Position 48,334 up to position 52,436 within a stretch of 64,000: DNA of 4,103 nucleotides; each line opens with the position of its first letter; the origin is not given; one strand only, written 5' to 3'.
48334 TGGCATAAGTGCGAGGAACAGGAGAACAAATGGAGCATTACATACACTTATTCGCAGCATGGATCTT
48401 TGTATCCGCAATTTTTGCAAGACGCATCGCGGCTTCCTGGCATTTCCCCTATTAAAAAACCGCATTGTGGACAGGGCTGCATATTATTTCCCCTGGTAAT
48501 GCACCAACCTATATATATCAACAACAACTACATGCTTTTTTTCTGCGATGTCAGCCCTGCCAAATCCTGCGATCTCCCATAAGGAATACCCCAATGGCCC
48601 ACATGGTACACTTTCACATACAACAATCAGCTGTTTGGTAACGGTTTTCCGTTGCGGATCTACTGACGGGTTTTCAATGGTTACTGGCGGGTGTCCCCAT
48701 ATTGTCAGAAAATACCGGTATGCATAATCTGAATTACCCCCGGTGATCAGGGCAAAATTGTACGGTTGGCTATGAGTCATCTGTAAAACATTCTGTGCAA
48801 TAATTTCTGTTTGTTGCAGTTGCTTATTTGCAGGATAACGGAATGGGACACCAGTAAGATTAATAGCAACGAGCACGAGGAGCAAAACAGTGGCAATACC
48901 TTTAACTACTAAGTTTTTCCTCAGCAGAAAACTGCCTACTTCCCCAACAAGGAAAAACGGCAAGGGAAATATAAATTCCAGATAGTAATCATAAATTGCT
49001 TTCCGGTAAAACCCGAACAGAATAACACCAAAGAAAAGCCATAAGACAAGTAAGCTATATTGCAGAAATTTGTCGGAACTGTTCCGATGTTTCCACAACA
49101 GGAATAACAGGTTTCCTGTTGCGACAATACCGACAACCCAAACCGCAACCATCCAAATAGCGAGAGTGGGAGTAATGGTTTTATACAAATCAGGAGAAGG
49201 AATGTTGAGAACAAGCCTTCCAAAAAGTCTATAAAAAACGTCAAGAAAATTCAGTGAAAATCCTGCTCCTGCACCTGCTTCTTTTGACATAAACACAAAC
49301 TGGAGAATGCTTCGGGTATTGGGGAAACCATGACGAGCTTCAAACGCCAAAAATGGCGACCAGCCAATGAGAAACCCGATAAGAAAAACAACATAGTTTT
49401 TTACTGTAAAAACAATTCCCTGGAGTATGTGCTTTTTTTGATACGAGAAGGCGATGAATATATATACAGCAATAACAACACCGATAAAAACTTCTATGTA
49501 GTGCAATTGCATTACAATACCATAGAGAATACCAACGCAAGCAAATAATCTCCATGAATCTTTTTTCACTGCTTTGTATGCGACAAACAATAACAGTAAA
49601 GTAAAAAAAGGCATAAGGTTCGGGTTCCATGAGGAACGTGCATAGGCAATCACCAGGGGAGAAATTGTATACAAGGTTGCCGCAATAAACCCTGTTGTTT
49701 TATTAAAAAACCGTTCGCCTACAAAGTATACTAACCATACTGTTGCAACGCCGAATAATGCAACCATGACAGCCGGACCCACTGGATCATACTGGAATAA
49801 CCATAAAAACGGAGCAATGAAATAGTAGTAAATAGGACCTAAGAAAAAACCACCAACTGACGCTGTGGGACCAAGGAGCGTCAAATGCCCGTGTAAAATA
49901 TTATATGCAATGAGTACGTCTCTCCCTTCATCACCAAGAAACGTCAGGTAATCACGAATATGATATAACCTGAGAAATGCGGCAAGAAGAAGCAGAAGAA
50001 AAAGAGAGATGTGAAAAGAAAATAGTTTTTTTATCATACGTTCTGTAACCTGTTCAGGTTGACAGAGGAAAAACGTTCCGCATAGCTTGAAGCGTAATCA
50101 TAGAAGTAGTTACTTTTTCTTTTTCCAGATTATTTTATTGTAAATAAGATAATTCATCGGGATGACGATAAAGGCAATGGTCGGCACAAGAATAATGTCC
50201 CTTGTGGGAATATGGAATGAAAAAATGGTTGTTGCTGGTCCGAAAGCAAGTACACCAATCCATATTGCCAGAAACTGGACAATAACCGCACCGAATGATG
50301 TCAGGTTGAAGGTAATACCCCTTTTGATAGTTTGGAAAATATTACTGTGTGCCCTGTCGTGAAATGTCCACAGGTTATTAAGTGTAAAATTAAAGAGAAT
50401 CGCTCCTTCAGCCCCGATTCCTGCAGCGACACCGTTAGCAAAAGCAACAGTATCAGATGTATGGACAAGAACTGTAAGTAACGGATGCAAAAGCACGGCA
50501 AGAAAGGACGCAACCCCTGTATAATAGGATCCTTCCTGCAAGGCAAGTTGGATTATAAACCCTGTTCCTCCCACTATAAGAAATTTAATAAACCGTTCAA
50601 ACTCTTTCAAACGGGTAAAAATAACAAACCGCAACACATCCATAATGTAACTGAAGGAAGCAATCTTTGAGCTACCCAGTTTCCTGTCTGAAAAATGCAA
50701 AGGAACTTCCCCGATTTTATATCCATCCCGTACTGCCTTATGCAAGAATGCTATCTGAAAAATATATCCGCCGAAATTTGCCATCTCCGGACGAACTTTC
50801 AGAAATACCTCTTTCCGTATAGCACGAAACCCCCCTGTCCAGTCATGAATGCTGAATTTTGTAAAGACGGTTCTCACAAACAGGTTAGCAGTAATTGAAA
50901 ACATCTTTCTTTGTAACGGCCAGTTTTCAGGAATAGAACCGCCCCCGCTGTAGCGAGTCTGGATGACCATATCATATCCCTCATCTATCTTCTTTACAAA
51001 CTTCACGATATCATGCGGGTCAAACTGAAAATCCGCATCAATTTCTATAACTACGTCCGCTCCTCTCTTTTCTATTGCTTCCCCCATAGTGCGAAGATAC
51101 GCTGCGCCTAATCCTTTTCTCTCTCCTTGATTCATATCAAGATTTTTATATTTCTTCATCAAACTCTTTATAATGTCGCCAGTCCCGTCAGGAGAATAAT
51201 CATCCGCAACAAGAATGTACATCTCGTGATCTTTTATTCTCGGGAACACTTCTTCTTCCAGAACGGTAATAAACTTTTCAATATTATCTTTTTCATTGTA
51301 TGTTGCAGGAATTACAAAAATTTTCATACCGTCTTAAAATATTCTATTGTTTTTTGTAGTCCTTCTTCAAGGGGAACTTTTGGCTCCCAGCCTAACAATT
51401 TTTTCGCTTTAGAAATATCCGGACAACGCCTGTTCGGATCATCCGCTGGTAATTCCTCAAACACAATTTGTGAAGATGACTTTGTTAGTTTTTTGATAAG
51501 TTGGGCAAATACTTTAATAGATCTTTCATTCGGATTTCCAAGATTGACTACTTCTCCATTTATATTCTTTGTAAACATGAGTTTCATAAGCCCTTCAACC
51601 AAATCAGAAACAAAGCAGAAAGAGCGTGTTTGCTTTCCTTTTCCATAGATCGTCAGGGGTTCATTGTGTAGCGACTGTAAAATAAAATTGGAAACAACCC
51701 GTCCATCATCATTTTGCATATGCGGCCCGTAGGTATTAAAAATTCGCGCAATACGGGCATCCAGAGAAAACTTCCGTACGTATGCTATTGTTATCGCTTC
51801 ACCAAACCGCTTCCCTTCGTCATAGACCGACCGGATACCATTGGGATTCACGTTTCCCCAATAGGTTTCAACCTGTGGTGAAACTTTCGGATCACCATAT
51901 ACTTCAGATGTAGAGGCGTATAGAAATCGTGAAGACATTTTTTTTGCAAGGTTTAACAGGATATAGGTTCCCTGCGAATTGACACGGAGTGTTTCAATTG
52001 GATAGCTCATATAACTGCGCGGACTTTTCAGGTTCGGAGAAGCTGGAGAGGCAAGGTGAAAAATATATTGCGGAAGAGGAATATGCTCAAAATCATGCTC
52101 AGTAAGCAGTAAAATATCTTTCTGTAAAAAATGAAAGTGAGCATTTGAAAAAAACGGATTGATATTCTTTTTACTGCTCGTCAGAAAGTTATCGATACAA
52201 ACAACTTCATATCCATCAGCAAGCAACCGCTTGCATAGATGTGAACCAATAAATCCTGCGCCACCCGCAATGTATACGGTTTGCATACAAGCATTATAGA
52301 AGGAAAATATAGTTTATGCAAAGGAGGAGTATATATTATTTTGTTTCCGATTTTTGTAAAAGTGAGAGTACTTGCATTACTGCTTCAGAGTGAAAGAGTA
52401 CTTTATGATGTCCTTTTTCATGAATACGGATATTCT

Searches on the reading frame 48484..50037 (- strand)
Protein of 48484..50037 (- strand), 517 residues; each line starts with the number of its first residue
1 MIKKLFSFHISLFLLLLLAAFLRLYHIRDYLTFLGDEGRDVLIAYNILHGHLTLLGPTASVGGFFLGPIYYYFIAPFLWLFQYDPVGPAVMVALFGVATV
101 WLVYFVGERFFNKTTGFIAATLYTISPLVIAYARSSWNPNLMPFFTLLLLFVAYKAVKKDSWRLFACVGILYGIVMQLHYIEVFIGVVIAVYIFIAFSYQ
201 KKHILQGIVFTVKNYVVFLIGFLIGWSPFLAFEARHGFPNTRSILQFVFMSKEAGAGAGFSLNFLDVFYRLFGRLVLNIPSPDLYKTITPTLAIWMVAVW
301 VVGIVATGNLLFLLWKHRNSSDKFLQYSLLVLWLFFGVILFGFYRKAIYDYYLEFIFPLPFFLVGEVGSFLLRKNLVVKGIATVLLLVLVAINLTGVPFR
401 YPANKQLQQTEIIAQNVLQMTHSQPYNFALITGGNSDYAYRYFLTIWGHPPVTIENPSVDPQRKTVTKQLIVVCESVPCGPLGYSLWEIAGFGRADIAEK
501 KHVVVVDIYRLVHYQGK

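Call 63: search_protein_families(library=pfam, proteins=[window:48484-50037:-], max_evalue=0.0001)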
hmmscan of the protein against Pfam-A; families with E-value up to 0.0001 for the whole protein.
window:48484-50037:- (517 aa): 1 family
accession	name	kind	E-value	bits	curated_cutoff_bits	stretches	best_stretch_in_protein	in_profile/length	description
PF13231.12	PMT_2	-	2.5e-13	51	26.1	1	68-223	4-155/160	Dolichyl-phosphate-mannose-protein mannosyltransferase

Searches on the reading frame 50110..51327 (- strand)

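Call 63: search_protein_families(library=pfam, proteins=[window:50110-51327:-], max_evalue=0.0001)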
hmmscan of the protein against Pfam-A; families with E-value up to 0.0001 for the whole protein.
window:50110-51327:- (405 aa): 2 families
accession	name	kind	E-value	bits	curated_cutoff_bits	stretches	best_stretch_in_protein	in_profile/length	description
PF00535.33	Glycos_transf_2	-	2.3e-22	80.2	23.3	1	5-176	2-165/168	Glycosyl transferase family 2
PF04138.20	GtrA_DPMS_TM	-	2e-10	41.3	26.1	1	249-401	2-117/117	GtrA/DPMS, transmembrane domain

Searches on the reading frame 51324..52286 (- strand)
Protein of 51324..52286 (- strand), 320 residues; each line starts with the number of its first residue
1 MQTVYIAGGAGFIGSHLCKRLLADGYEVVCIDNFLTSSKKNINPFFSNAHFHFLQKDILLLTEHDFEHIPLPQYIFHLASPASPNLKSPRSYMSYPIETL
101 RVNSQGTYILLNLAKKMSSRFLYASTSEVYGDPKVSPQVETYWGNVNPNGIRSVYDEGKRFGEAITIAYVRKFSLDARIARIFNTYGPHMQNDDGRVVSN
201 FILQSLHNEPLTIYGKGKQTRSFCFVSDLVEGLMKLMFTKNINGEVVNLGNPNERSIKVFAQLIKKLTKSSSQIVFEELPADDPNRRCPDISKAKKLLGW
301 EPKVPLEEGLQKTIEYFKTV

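Call 63: search_protein_families(library=pfam, proteins=[window:51324-52286:-], max_evalue=0.0001)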
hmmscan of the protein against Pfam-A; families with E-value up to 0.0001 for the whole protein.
window:51324-52286:- (320 aa): 5 families
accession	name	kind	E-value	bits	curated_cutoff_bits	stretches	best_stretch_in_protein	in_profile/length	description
PF16363.11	GDP_Man_Dehyd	-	9.4e-49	167.1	27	1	6-313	2-332/332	GDP-mannose 4,6 dehydratase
PF01370.27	Epimerase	-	3.8e-47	161.2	20.9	1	4-250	1-240/240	NAD dependent epimerase/dehydratase family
PF01073.25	3Beta_HSD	-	3.7e-07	29.9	22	1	6-165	2-156/280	3-beta hydroxysteroid dehydrogenase/isomerase family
PF07993.18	NAD_binding_4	-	1.8e-06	27.8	20.1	0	98-183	107-205/258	Male sterility protein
PF04321.23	RmlD_sub_bind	-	4.7e-05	23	27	0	99-272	74-235/287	RmlD substrate binding domain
